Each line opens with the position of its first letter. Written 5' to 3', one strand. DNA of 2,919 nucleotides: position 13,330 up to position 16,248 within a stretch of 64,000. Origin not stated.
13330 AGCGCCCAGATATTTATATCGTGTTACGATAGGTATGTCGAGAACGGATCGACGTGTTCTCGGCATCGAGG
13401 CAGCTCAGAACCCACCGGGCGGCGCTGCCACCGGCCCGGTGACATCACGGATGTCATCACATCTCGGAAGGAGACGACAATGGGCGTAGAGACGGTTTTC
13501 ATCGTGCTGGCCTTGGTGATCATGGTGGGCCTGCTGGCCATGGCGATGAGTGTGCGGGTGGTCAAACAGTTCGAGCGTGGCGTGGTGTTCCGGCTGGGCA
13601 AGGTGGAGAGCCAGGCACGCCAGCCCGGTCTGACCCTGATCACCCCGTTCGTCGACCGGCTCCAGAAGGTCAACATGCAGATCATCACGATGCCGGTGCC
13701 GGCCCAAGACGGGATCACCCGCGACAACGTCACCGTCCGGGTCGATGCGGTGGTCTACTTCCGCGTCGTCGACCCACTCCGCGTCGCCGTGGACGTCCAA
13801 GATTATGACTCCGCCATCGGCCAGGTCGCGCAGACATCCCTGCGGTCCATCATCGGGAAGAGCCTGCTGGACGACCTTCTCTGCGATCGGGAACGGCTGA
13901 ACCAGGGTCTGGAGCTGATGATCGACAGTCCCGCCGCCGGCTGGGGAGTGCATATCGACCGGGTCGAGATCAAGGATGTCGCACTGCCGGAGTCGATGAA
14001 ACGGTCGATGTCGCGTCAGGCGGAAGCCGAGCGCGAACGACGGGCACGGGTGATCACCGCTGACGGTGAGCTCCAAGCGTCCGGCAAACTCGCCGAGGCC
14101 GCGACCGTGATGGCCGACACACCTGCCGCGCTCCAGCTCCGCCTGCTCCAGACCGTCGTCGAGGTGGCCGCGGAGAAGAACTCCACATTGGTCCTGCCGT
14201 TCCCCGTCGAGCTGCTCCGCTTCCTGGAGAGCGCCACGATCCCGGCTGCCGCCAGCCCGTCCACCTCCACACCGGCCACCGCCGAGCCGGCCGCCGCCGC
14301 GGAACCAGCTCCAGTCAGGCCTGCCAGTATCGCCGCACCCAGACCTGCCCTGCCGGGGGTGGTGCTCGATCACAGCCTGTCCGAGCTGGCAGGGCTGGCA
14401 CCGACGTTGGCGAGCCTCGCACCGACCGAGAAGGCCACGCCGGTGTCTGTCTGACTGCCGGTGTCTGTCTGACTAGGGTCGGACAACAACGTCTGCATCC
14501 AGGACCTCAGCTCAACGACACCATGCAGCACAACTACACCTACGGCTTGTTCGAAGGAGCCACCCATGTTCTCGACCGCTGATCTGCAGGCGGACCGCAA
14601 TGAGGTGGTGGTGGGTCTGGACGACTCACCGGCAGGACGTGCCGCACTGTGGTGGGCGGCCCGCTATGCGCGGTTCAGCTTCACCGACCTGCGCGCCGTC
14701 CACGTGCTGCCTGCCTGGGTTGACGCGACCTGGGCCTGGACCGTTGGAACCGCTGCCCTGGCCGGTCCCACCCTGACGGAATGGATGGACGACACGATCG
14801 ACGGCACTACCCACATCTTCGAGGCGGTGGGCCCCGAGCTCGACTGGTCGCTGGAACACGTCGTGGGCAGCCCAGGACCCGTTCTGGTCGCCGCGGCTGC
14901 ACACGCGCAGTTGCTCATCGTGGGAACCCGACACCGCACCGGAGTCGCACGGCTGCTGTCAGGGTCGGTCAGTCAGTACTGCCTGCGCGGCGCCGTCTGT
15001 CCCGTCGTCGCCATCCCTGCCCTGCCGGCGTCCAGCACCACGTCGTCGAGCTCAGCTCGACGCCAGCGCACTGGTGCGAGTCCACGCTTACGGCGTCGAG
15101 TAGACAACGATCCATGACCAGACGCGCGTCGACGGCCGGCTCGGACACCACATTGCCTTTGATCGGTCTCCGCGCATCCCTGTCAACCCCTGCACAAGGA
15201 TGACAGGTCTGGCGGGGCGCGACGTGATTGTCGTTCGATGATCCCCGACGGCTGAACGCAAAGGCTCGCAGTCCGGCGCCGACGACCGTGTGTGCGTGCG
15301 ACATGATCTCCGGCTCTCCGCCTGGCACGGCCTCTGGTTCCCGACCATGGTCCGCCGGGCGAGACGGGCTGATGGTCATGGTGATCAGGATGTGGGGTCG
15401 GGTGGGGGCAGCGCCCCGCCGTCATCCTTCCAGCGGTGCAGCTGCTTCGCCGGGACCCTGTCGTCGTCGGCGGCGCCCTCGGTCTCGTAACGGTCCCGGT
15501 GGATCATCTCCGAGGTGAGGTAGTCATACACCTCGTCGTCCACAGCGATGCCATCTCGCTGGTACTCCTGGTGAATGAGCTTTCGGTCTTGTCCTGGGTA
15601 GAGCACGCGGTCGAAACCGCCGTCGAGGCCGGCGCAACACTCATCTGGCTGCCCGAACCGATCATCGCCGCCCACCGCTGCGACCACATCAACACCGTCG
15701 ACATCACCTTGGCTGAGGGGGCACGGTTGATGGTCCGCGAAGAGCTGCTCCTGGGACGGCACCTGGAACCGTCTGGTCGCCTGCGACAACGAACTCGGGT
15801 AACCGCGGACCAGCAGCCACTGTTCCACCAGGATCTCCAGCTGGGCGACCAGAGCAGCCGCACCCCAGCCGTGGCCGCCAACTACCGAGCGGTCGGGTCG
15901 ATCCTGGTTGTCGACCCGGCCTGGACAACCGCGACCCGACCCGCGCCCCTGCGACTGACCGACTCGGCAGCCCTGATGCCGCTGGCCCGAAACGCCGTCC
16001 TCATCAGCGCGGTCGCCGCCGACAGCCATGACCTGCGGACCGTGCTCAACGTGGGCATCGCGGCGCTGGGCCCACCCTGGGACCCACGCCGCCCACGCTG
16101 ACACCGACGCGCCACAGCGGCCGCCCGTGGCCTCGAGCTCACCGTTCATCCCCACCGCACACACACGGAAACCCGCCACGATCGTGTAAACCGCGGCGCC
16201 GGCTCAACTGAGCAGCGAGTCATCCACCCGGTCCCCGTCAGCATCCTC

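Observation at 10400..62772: Many conserved genes are interrupted by single-base frameshifts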

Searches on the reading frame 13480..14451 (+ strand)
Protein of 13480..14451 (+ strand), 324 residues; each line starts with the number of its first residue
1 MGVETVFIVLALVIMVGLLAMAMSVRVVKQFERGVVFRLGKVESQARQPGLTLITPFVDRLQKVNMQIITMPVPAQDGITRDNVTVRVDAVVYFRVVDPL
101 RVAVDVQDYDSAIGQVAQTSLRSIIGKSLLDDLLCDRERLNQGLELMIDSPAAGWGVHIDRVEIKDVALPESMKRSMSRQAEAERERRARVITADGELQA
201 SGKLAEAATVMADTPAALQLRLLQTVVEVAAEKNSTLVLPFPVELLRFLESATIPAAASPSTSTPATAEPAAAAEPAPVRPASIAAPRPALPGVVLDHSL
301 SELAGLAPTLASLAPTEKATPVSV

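Call 57: list_cluster_members(proteins=[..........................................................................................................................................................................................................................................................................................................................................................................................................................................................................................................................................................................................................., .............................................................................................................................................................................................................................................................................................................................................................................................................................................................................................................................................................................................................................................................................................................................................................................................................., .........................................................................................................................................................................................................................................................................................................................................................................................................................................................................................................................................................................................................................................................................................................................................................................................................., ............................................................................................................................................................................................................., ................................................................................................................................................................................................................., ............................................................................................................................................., window:49169-49987:+, window:13480-14451:+, window:60235-60792:+, window:7859-8431:+])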
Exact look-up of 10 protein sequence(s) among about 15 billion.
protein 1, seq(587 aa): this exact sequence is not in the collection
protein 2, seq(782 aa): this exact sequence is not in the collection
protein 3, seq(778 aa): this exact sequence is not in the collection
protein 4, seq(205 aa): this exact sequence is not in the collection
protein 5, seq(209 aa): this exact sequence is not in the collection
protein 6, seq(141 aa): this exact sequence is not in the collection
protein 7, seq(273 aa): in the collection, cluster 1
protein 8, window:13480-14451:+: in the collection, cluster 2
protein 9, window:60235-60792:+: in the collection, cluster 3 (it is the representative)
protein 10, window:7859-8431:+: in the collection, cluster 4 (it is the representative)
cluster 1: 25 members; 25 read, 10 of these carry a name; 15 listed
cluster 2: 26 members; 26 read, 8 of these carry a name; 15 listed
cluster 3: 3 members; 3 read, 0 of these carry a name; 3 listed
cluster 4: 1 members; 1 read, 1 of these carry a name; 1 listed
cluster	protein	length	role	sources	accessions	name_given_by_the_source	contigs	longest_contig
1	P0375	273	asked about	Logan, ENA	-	-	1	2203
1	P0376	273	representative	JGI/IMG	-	regulator of protease activity HflC (stomatin/prohibitin superfamily)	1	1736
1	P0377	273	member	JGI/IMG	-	regulator of protease activity HflC (stomatin/prohibitin superfamily)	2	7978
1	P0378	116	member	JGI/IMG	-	regulator of protease activity HflC (stomatin/prohibitin superfamily)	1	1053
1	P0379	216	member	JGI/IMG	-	regulator of protease activity HflC (stomatin/prohibitin superfamily)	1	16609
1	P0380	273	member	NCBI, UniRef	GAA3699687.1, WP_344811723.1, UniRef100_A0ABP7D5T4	slipin family protein [Microlunatus aurantiacus] | Slipin family protein n=1 Tax=Microlunatus aurantiacus TaxID=446786 RepID=A0ABP7D5T4_9ACTN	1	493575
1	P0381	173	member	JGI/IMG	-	regulator of protease activity HflC (stomatin/prohibitin superfamily)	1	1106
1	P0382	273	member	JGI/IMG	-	regulator of protease activity HflC (stomatin/prohibitin superfamily)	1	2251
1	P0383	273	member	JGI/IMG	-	regulator of protease activity HflC (stomatin/prohibitin superfamily)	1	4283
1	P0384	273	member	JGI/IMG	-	regulator of protease activity HflC (stomatin/prohibitin superfamily)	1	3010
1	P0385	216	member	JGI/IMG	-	regulator of protease activity HflC (stomatin/prohibitin superfamily)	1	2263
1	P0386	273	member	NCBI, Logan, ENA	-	-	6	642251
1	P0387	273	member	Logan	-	-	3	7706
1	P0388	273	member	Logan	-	-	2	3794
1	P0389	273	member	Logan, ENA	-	-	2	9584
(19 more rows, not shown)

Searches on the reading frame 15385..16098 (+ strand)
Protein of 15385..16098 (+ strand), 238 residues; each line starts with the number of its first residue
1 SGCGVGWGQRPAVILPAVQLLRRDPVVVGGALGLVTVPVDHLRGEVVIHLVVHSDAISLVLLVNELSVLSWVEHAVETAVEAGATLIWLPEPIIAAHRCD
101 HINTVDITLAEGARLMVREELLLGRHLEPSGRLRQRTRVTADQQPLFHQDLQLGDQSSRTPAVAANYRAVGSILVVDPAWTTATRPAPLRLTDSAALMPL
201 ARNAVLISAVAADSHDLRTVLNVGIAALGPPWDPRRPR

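Call 72: search_protein_families(library=pfam, proteins=[window:15385-16098:+], max_evalue=0.01)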
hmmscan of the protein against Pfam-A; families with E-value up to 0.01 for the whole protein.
window:15385-16098:+ (238 aa): 1 family
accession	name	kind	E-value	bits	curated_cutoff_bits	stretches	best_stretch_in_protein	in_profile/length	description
PF01774.22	UreD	-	4.1e-19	69.9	27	1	73-181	46-159/201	UreD urease accessory protein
